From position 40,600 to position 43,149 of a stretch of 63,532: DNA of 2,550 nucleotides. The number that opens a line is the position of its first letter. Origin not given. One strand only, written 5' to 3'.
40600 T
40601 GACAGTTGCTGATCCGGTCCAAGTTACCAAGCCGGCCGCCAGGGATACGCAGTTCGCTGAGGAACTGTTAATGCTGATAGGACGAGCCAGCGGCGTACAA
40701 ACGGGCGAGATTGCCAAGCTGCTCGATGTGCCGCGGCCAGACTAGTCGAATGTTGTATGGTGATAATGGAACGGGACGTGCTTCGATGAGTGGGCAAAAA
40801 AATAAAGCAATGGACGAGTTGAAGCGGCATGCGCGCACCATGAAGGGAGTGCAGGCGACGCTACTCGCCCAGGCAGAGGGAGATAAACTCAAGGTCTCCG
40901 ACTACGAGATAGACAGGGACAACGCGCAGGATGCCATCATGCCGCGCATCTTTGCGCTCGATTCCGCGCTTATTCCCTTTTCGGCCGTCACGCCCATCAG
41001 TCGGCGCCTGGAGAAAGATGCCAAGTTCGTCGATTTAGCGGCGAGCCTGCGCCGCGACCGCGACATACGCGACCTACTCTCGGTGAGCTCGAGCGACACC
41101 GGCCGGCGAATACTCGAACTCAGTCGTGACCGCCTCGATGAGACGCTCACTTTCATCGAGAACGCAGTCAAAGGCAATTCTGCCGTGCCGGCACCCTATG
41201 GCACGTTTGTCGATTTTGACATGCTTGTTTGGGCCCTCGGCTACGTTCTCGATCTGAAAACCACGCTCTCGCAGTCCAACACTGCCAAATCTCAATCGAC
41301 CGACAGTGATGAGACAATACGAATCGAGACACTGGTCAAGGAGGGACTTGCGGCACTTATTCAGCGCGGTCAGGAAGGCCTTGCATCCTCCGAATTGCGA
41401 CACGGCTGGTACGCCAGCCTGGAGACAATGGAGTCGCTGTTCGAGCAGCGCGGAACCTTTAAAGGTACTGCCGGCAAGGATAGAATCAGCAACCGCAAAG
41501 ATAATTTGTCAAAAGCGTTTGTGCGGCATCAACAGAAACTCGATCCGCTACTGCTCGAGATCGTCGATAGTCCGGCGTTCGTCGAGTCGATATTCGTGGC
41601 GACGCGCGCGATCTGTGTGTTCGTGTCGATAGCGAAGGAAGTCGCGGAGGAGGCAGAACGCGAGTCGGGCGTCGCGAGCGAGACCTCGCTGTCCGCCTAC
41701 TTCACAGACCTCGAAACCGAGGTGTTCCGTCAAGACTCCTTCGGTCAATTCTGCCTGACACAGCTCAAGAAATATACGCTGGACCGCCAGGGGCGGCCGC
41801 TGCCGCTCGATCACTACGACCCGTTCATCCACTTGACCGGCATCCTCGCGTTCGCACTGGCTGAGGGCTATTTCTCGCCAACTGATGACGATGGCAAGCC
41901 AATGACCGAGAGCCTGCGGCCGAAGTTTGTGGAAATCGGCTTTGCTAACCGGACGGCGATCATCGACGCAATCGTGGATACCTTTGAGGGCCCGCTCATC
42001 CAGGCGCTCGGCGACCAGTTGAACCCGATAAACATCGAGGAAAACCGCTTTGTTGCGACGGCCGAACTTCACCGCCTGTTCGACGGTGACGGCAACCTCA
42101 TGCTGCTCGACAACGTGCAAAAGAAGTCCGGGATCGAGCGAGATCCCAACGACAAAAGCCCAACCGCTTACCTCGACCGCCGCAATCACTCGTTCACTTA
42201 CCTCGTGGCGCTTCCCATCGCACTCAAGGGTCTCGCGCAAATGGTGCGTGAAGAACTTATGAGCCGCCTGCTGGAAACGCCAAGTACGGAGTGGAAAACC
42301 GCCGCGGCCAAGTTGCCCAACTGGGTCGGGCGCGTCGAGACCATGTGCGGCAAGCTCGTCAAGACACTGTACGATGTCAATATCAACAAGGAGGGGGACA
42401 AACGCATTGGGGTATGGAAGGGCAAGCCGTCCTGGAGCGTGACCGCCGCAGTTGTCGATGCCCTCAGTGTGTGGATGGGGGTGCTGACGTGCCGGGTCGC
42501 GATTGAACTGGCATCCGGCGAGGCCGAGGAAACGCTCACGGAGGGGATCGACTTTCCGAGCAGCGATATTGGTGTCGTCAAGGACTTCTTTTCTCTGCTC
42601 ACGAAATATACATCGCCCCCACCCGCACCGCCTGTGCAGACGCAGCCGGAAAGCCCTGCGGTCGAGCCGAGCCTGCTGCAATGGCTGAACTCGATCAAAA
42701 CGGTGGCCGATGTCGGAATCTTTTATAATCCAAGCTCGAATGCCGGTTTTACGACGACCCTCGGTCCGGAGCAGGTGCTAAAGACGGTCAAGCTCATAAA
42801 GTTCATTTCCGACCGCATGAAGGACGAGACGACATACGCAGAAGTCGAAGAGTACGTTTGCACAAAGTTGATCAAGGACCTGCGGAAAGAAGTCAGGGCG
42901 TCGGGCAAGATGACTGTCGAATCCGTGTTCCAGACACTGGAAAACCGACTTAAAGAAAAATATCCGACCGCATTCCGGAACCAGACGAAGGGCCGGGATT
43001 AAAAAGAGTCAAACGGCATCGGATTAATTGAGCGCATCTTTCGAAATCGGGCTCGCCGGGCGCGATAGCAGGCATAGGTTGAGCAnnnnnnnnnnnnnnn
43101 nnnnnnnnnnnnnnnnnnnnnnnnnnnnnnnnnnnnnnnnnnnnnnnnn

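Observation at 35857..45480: Candidate undescribed five-gene conflict system: carbamoyltransferase / kinase-like giant / 750-aa orphan / variant ParA-MinD ATPase / TIR-FGE effector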

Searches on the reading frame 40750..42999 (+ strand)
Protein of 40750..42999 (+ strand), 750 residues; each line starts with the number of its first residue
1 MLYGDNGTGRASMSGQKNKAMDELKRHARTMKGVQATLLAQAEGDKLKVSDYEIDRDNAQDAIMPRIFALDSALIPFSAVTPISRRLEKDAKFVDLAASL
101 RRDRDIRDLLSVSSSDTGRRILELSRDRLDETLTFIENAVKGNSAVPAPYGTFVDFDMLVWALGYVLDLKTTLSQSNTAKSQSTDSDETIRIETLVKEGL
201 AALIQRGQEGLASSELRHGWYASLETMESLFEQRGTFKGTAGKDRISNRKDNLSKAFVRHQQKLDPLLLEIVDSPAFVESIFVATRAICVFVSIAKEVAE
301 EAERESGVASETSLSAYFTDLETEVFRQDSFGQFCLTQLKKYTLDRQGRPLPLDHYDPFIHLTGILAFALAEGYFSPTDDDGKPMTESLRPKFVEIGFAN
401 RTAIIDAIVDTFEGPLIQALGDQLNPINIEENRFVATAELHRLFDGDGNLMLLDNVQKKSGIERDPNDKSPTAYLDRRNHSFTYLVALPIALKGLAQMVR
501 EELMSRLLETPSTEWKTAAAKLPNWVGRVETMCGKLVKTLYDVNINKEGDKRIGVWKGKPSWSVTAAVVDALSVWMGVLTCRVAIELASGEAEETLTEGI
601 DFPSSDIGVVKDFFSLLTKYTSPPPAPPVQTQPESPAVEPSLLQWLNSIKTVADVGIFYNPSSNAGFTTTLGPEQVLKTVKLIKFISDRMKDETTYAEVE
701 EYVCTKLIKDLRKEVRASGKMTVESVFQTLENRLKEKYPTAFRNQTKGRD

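Call 4: search_protein_families(library=pfam, proteins=[window:40750-42999:+], max_evalue=0.1)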
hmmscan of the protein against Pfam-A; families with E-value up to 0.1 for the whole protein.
window:40750-42999:+ (750 aa): 1 family
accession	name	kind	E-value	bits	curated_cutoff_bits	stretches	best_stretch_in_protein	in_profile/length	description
PF19774.5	DUF6260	-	0.07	12.6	26.6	0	3-25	54-76/301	Family of unknown function (DUF6260)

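Call 5: search_protein_families(library=padloc, proteins=[window:40750-42999:+], max_evalue=0.1)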
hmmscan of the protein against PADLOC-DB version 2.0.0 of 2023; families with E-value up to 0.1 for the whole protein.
window:40750-42999:+ (750 aa): 0 families

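Call 6: search_protein_families(library=ncbifam, proteins=[window:40750-42999:+], max_evalue=0.1)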
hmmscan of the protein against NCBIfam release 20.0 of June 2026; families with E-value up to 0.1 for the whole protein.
window:40750-42999:+ (750 aa): 0 families

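Call 8: find_homologous_proteins(query=window:40750-42999:+)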
Query window:40750-42999:+ (750 aa): 1 proteins with E <= 0.001 among 8000 candidates.
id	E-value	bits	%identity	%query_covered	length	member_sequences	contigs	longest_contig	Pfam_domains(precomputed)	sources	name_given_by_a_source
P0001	0.0e+0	1646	100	98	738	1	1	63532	-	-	-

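Call 22: search_protein_representatives(protein=window:40750-42999:+)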
Query: 750 residues. Proteins with E-value up to 0.001 (for the whole library): 15; up to 1e-10: 13; up to 1e-30: 9. The best 15 are listed.
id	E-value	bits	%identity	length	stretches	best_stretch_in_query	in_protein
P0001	0.0e+00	1645.7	100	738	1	13-750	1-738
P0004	4.7e-105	368.8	37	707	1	21-744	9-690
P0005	2.3e-71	257.4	36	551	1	159-744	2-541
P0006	2.5e-67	244.1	33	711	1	59-679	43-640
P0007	2.1e-44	168.4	30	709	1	26-744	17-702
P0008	1.1e-43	166.0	30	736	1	18-627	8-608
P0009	4.6e-40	154.0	26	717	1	58-742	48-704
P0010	1.5e-39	152.3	29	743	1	16-649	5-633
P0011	2.7e-38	148.1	28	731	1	18-744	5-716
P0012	2.5e-27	111.9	26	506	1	16-518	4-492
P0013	1.9e-19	85.8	23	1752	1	67-626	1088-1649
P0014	2.6e-18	82.1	26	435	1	12-423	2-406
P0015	4.4e-13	64.8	28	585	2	108-378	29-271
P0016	7.5e-05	37.6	31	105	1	19-109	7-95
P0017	1.1e-04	37.0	28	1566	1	148-591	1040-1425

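Call 23: search_protein_families(library=pfam, proteins=[P0013, P0017, P0006, P0007, P0009, P0011, P0015], max_evalue=0.01)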
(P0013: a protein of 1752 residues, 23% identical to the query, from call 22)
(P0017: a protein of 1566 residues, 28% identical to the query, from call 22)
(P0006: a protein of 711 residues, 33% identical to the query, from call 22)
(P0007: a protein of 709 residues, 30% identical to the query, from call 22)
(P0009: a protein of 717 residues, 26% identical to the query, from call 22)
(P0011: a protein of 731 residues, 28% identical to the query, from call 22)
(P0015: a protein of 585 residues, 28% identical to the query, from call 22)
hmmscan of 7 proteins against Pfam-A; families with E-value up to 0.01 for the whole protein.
P0013 (1752 aa): 3 families
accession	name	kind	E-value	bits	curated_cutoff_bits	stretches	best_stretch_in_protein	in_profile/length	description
PF00069.31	Pkinase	-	1.2e-11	45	31.7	1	585-686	118-199/263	Protein kinase domain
PF07714.23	PK_Tyr_Ser-Thr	-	5.6e-06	26.3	23.1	1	585-685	122-205/258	Protein tyrosine and serine/threonine kinase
PF01636.29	APH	-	0.0053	17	23.2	0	559-602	146-186/239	Phosphotransferase enzyme family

P0017 (1566 aa): 2 families
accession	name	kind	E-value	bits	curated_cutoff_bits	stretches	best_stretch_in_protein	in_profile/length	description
PF00069.31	Pkinase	-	1.2e-13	51.5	31.7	1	571-712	120-255/263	Protein kinase domain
PF07714.23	PK_Tyr_Ser-Thr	-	6e-08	32.7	23.1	1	569-713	122-253/258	Protein tyrosine and serine/threonine kinase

P0006 (711 aa): 0 families

P0007 (709 aa): 0 families

P0009 (717 aa): 0 families

P0011 (731 aa): 0 families

P0015 (585 aa): 0 families

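Call 45: predict_structure(alignment_id=A3)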
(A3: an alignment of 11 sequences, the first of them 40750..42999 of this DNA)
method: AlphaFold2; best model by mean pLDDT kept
length: 750 residues; sequences in the alignment: 11
mean_pLDDT: 76.4   pTM: 0.71
mean pLDDT of the five models: 76.4, 73.0, 68.3, 66.9, 66.2
residues with pLDDT >= 90: 171; 70-90: 380; 50-70: 99; < 50: 100
segments of 3 or more residues with pLDDT < 50: 1-16, 51-57, 179-182, 211-213, 423-428, 471-477, 593-603, 605-607, 619-642, 658-667, 745-750
pLDDT, mean of each block of 10 residues (from residue 1): 28 49 94 92 63 48 83 88 87 88 88 84 89 87 61 76 89 65 65 85 72 64 81 72 68 86 82 87 90 81 62 72 86 94 84 85 94 91 91 94 95 78 50 80 88 84 60 50 79 94 91 87 93 92 87 85 90 95 89 41 49 55 42 40 65 63 47 76 84 81 84 75 80 87 52
secondary structure, 60 per line:
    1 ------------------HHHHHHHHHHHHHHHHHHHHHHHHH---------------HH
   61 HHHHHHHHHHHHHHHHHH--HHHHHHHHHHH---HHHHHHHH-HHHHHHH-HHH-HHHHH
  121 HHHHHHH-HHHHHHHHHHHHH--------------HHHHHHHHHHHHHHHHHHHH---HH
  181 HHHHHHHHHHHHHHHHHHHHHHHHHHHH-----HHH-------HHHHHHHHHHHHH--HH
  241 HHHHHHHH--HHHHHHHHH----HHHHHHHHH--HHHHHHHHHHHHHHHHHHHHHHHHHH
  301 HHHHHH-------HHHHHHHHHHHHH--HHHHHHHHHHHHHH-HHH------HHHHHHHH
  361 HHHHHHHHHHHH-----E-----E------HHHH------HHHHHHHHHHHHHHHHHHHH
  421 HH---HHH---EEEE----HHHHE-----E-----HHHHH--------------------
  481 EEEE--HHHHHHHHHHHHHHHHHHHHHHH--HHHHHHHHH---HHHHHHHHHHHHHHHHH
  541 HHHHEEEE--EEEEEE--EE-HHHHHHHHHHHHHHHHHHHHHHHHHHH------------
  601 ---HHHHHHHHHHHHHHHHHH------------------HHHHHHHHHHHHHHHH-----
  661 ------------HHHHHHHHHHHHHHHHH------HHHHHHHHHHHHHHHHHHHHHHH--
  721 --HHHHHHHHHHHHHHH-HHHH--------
elements in order (helices of 4 or more, strands of 3 or more residues): H19-43 H59-78 H81-91 H95-102 H104-110 H116-127 H129-141 H156-175 H179-208 H224-236 H239-248 H251-259 H264-272 H275-306 H314-326 H329-342 H353-372 H391-394 H401-422 E432-435 H440-443 H456-460 E481-484 H487-509 H512-520 H524-544 E545-548 E551-556 H562-588 H604-621 H640-655 H673-689 H696-718 H723-737 H739-742

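Call 48: fold_search(model_id=the predicted structure, library=pdb)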
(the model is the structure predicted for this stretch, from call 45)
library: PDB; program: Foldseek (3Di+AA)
matches with E <= 10: 302; with E <= 0.001: 0
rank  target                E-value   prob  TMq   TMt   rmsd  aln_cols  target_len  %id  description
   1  2wsw                  5.2e-02  0.13  0.09  0.11  26.2       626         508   10  Crystal Structure of Carnitine Transporter from Proteus mirabilis (released 2010-09-08)
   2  3gq2_A                1.0e-01  0.13  0.10  0.11  31.4       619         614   12  Crystal Structure of the Dimer of the p115 Tether Globular Head Domain (released 2009-11-03)
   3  4igg_B                1.4e-01  0.16  0.11  0.11  26.1       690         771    9  Full-length human alpha-catenin crystal structure (released 2012-12-26)
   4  9ijj_AK               1.5e-01  0.15  0.11  0.13  30.5       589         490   10  In situ structure of the central apparatus in mouse sperm axoneme. (released 2025-06-04)
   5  5w0v_B                1.7e-01  0.13  0.11  0.09  27.1       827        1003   10  Crystal structure of full-length Kluyveromyces lactis Kap123 with histone H4 1-34 (released 2017-11-01)
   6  7z8v_D                1.9e-01  0.13  0.12  0.09  34.0       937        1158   10  CAND1-SCF-SKP2 (SKP1deldel) CAND1 engaged SCF rocked (released 2023-04-19)
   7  9oge_A                2.2e-01  0.12  0.13  0.13  29.2       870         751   11  Cryo-EM structure of human exportin-1 conjugated with KPT-127 and bound to human ASB8-ELOB/C (released 2025-11-26)
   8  5w0v_A                2.6e-01  0.09  0.11  0.09  30.3       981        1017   12  Crystal structure of full-length Kluyveromyces lactis Kap123 with histone H4 1-34 (released 2017-11-01)
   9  3zkv                  2.7e-01  0.08  0.10  0.09  33.1       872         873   11  Importin13 cytosolic state (released 2013-04-10)
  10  9k1w_C                2.8e-01  0.10  0.10  0.09  27.7       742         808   11  Structure of the SF3B core, harboring the K700E mutation in SF3B1, in complex with intron-U2 snRNA (released 2025-09-03)
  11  7wtx_K                2.8e-01  0.09  0.10  0.08  35.6       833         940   12  Cryo-EM structure of a human pre-40S ribosomal subunit - State RRP12-B1 (released 2022-10-19)
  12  8b70_A                2.9e-01  0.08  0.09  0.10  24.9       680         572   12  KimA from B. subtilis with nucleotide second-messenger c-di-AMP bound (released 2023-01-18)
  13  5t8v                  3.0e-01  0.15  0.14  0.09  38.7       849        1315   10  Chaetomium thermophilum cohesin loader SCC2, C-terminal fragment (released 2016-10-19)
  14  7sqc_I0               3.0e-01  0.11  0.09  0.13  28.5       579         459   10  Ciliary C1 central pair apparatus isolated from Chlamydomonas reinhardtii (released 2022-04-13)
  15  5fu7_E                3.0e-01  0.10  0.10  0.12  29.8       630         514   11  drosophila nanos NBR peptide bound to the NOT module of the human CCR4-NOT complex (released 2016-03-23)
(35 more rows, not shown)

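Call 50: search_solved_structures(query=A3, max_evalue=10)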
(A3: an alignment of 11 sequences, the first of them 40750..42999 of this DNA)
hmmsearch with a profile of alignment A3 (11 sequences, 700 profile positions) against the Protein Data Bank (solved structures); distinct sequences matched with E-value up to 10: 4.
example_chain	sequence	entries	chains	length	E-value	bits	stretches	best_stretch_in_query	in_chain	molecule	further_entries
8t2i_A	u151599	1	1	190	0.54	12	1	357-414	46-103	Transcription factor MYC3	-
4rqw_A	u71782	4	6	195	0.56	11.9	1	357-414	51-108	Transcription factor MYC3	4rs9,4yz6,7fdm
5t0f_A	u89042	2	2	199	0.58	11.9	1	357-414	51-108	Transcription factor MYC3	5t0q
4rru_A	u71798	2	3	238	0.82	11.4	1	357-414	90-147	Transcription factor MYC3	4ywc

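Call 56: search_dna_similar(query=window:40750-42999:+, collection=plasmids, mode=protein, max_evalue=0.001, max_rows=15)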
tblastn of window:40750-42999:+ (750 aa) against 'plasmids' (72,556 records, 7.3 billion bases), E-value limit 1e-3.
No match.

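Call 97: fold_search(model_id=the predicted structure, library=viral)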
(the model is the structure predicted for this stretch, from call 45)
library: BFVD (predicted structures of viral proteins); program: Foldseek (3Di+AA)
matches with E <= 10: 349; with E <= 0.001: 0
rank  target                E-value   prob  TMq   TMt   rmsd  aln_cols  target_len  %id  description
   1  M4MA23                3.6e-02  0.23  0.11  0.11  35.5       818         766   10  (no name in the UniProt tables at hand)
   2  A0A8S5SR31            3.6e-02  0.23  0.11  0.10  31.3       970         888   11  Transglycosylase SLT domain-containing protein [Podoviridae sp. ctXBg1]
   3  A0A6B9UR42            4.4e-02  0.28  0.11  0.13  31.8       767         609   13  (no name in the UniProt tables at hand)
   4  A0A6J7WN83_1          5.8e-02  0.10  0.08  0.08  45.6       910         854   13  Phage tail tape measure protein [uncultured Caudovirales phage]
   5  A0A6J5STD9            6.0e-02  0.47  0.16  0.20  26.8       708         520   10  Uncharacterized protein [uncultured Caudovirales phage]
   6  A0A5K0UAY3            6.5e-02  0.13  0.10  0.08  35.3       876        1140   11  Histidine kinase [Yasminevirus sp. GU-2018]
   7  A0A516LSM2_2          9.9e-02  0.10  0.09  0.08  32.0       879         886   10  (no name in the UniProt tables at hand)
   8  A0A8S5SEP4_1          1.1e-01  0.12  0.10  0.08  35.1      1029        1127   10  Chromosome segregation ATPase (Fragment) [virus sp. ctX0L1]
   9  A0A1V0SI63            1.2e-01  0.16  0.11  0.11  27.5       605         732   10  Uncharacterized protein [Klosneuvirus KNV1]
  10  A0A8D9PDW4            1.3e-01  0.12  0.11  0.08  44.5       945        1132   12  Minor tail protein [Siphoviridae sp. ctoNj20]
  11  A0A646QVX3            1.6e-01  0.09  0.09  0.07  32.9       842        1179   13  (no name in the UniProt tables at hand)
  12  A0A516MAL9            1.7e-01  0.07  0.08  0.07  38.0       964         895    9  (no name in the UniProt tables at hand)
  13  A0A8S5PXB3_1          1.9e-01  0.18  0.12  0.12  33.7       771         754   11  Minor tail protein [Myoviridae sp. ct4tH12]
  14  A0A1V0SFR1            2.1e-01  0.21  0.16  0.14  28.5       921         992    9  U-box domain protein [Hokovirus HKV1]
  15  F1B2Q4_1              2.1e-01  0.06  0.08  0.06  42.1       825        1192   10  (no name in the UniProt tables at hand)
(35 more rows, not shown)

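Call 106: find_encoding_contigs(protein=P0017, flank=10000, max_places=1)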
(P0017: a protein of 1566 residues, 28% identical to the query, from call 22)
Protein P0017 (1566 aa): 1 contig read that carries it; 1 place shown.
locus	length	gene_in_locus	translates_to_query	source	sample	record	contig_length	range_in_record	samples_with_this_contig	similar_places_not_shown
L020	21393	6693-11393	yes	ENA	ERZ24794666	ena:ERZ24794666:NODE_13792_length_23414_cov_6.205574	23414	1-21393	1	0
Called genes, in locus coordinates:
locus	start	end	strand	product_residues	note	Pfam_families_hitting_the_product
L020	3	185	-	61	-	?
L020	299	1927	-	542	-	-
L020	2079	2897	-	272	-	PF00005:ABC_tran, PF13304:AAA_21 (faint)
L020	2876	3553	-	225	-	PF00528:BPD_transp_1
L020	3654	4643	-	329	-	PF13379:NMT1_2, PF09084:NMT1, PF12974:Phosphonate-bd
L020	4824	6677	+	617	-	PF02543:Carbam_trans_N, PF16861:Carbam_trans_C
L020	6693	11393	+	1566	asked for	PF00069:Pkinase, PF07714:PK_Tyr_Ser-Thr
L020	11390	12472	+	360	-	PF13614:AAA_31 (faint)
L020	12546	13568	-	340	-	PF04055:Radical_SAM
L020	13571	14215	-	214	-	-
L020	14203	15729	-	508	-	PF02310:B12-binding, PF04055:Radical_SAM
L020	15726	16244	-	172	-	PF01862:PvlArgDC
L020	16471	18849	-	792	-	PF24883:NPHP3_N (faint), PF00005:ABC_tran, PF05729:NACHT (faint), PF13191:AAA_16 (faint), PF13401:AAA_22 (faint), PF00005:ABC_tran, PF02463:SMC_N, PF13304:AAA_21, +1 more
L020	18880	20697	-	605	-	-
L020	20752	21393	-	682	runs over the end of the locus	-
